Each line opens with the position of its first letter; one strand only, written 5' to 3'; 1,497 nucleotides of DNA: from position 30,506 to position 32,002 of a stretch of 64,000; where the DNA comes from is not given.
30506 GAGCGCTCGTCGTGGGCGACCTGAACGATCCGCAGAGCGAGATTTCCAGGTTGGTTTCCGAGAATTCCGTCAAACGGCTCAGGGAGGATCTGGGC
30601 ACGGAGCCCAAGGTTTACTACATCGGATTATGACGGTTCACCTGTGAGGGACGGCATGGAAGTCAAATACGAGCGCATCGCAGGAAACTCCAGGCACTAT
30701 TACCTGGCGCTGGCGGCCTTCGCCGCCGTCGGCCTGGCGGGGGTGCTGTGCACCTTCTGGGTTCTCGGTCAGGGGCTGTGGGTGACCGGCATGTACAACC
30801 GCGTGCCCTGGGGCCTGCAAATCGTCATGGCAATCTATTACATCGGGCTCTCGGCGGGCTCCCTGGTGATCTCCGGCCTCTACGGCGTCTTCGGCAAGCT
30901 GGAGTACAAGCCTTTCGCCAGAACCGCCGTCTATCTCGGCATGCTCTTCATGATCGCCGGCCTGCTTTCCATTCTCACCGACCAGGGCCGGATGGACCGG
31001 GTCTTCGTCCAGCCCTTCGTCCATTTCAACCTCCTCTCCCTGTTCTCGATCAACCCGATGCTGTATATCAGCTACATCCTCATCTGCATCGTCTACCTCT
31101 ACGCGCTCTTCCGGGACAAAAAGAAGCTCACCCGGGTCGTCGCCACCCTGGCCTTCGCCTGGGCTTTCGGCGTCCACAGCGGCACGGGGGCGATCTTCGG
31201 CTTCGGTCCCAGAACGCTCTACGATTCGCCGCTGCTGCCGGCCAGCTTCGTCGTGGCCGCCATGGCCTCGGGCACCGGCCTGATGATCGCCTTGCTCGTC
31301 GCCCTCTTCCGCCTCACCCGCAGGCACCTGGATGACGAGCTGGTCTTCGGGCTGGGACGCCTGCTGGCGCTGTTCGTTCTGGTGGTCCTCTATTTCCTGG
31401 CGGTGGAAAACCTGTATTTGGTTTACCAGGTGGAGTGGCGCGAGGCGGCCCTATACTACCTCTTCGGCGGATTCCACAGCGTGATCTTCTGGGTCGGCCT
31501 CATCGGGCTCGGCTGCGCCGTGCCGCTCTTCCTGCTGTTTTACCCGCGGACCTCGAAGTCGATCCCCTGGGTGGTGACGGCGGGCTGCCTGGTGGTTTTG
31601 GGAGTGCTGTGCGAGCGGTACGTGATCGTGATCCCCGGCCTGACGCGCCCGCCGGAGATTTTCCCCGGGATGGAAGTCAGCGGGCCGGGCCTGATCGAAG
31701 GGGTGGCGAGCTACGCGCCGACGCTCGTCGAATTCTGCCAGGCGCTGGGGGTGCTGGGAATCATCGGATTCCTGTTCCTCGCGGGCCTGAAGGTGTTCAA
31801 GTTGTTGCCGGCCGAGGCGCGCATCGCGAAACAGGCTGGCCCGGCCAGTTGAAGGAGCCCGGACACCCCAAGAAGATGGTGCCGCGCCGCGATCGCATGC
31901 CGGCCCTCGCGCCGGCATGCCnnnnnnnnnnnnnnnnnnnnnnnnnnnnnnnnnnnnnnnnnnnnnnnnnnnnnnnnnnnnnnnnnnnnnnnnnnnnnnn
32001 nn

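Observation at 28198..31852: qmoABC is directly followed by a second, paralogous DsrJOP-like trio (triheme cytochrome c, Tat Fe-S protein, NrfD membrane protein)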

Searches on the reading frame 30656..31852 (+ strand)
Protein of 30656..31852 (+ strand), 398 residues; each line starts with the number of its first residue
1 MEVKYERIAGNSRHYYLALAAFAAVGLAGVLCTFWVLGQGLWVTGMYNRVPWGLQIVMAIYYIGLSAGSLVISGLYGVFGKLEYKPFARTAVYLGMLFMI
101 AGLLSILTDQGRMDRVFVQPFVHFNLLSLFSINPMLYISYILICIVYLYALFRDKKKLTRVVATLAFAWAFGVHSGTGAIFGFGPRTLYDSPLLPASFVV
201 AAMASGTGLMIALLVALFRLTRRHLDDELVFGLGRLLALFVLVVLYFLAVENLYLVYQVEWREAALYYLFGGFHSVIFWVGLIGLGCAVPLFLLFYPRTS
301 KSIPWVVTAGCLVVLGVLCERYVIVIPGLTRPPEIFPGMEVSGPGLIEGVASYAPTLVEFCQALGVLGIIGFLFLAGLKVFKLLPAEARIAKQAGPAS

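Call 5: search_protein_families(library=pfam, proteins=[window:30656-31852:+], max_evalue=0.01)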
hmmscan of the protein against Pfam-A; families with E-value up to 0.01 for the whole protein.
window:30656-31852:+ (398 aa): 1 family
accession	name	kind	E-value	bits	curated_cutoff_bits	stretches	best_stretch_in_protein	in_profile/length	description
PF03916.19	NrfD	-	6.2e-52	177.6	25.8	1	42-331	1-311/313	Polysulphide reductase, NrfD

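Call 6: search_protein_families(library=ncbifam, proteins=[window:30656-31852:+], max_evalue=0.01)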
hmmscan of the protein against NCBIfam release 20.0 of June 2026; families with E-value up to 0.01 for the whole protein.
window:30656-31852:+ (398 aa): 3 families
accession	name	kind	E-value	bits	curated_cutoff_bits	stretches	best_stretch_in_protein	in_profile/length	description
NF045798.1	DsrP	equivalog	3.6e-20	72.7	350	1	8-376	5-334/346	sulfate reduction electron transfer complex DsrMKJOP subunit DsrP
TIGR03148.1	cyt_nit_nrfD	equivalog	1.5e-14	54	347.6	2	188-326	171-309/316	cytochrome c nitrite reductase subunit NrfD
NF041784.1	mnquin_red_QrcD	equivalog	7.1e-13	48.6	570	2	198-349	223-377/408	menaquinone reductase integral membrane subunit QrcD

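Call 13: find_homologous_proteins(query=window:30656-31852:+, max_evalue=1e-10)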
Query window:30656-31852:+ (398 aa): 938 proteins with E <= 1e-10 among 8000 candidates; the best 120 are listed.
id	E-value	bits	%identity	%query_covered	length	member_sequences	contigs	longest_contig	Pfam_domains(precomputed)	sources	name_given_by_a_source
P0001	1.5e-250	849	98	100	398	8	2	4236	PF03916.20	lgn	-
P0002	3.9e-183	627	74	98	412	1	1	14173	PF03916.20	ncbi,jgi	ncbi:MAG: NrfD/PsrC family molybdoenzyme membrane anchor subunit [Planctomycetota bacterium]|jgi:mol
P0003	5.2e-182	624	70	100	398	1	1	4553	PF03916.20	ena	-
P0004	1.5e-181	622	72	100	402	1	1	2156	PF03916.20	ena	-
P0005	3.4e-181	621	71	99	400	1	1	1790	PF03916.20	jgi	-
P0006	3.4e-181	621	72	100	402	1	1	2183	PF03916.20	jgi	-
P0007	1.0e-179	616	70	100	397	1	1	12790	PF03916.20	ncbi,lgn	-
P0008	6.9e-179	613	71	100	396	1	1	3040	PF03916.20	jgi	jgi:molybdopterin-containing oxidoreductase family membrane subunit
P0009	7.2e-179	613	70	100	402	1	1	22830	PF03916.20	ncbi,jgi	ncbi:MAG: NrfD/PsrC family molybdoenzyme membrane anchor subunit [Planctomycetota bacterium]|jgi:mol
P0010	3.1e-178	611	71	98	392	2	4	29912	PF03916.20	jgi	-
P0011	3.6e-178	611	71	99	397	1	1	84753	PF03916.20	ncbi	-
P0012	4.3e-178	611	70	100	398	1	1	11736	PF03916.20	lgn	-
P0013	4.7e-178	611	71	98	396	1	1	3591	PF03916.20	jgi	-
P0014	1.4e-177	609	72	99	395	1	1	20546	PF03916.20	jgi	jgi:molybdopterin-containing oxidoreductase family membrane subunit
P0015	1.6e-177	609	71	99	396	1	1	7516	PF03916.20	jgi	jgi:molybdopterin-containing oxidoreductase family membrane subunit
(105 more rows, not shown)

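Call 15: find_related_loci(query=A1, collection=genome_contigs, flank=10000)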
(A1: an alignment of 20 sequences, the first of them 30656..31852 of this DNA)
Query A1 (398 aa) in genome_contigs; peptide patterns used: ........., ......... (x = any residue, [..] = any of these).
78 stretches matched a pattern; 70 encode a relative of the query (tblastn E <= 1e-3); 70 distinct loci.
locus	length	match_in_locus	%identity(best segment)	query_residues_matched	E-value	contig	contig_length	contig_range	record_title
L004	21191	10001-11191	70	1-397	0e+0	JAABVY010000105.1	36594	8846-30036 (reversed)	MAG: Candidatus Zixiibacteriota bacterium isolate ACK-K077 K_merged_R1_(paired)_contig_40314, whole genome shotgun seque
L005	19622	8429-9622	68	1-398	0e+0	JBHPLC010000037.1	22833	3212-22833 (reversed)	Candidate division KSB1 bacterium isolate SAG AM-322-I22 AM-322-I22_NODE_37, whole genome shotgun sequence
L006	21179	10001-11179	67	1-393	2e-180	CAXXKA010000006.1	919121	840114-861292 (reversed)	MAG: uncultured candidate division Zixibacteria bacterium isolate 057be676-9b3e-4ab3-9904-799d5201c552 genome assembly,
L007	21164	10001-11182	70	1-394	1e-180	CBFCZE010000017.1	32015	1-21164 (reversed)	MAG TPA_asm: uncultured bacterium isolate SRR26215683_binner13_Refined_79 genome assembly, contig: ERZ25073488.324, whol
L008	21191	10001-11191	68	1-398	1e-179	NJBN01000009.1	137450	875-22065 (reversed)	MAG: candidate division LCP-89 bacterium B3_LCP 54, whole genome shotgun sequence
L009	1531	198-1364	70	1-389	0e+0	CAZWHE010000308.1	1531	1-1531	MAG TPA_asm: uncultured Phycisphaerales bacterium isolate binchicken_co65_83 genome assembly, contig: NODE_259674_length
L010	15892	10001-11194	66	1-398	4e-178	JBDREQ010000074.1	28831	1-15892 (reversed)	MAG: Candidatus Zixiibacteriota bacterium isolate MEGAHIT-group-1.322 k141_14057661, whole genome shotgun sequence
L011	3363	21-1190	69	1-390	0e+0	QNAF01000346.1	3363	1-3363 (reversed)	MAG: Candidatus Zixiibacteriota bacterium isolate B22_G1 B22_Guay1_scaffold_29722, whole genome shotgun sequence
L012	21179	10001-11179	68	1-393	5e-178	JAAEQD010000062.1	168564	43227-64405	MAG: Candidatus Zixiibacteriota bacterium isolate Gpa_9 GpaG_CONTIG742168, whole genome shotgun sequence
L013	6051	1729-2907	68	1-393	1e-178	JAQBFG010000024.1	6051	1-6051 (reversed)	MAG: Candidatus Zixiibacteriota bacterium isolate MAG_439_bin-06 439_bin-06_ctg-024, whole genome shotgun sequence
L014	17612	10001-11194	67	1-398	1e-176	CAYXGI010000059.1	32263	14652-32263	MAG TPA_asm: uncultured Phycisphaerales bacterium isolate binchicken_co147_286 genome assembly, contig: NODE_4732_length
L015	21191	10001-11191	69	1-396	4e-176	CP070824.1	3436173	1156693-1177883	MAG: Candidatus Zixiibacteriota bacterium isolate bin1124 chromosome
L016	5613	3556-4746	68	1-397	1e-178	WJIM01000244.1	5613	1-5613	MAG: Candidatus Zixiibacteriota bacterium isolate Bin_249 k141_1982458, whole genome shotgun sequence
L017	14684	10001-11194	66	1-398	1e-175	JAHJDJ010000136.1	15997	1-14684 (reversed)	MAG: bacterium isolate Modern_marine.mb.49 Modern_marine.mb.49_k141_929535, whole genome shotgun sequence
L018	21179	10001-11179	68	1-393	2e-175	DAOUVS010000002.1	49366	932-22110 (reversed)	MAG TPA_asm: Candidatus Zixiibacteriota bacterium isolate CSMAG_855 CSMAG_855_k127_3253132_length_49366_cov_11.6646, who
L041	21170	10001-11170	64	1-390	2e-148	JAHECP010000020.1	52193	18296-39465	MAG: Acidobacteria bacterium isolate Ww172 NODE_937_length_52193_cov_13.600534, whole genome shotgun sequence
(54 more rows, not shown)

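Call 33: search_solved_structures(query=window:30656-31852:+, max_evalue=0.01)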
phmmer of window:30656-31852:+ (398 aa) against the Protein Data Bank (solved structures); distinct sequences matched with E-value up to 0.01: 0.

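Call 45: search_protein_representatives(protein=window:30656-31852:+)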
Query: 398 residues. Proteins with E-value up to 0.001 (for the whole library): 1333; up to 1e-10: 509; up to 1e-30: 61. The best 150 are listed.
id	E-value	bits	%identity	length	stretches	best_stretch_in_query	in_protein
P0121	2.5e-134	464.9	55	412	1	1-390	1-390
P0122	4.3e-110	385.1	74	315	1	37-278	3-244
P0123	3.7e-97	342.5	73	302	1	1-217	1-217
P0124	8.0e-93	328.2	45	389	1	1-386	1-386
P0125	1.1e-82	294.8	45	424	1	4-390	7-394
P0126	6.8e-80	285.6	54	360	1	134-393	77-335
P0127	2.2e-78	280.7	51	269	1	136-396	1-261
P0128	3.9e-78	279.8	42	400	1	4-389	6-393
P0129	6.6e-78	279.1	42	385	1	4-387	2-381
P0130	1.4e-69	251.7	41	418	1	5-388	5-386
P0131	3.7e-68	247.0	51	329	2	117-277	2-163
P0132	2.6e-66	240.9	36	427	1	6-390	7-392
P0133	1.6e-61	225.1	38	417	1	2-388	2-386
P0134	7.1e-61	223.0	37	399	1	3-389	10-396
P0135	1.1e-57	212.5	57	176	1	1-173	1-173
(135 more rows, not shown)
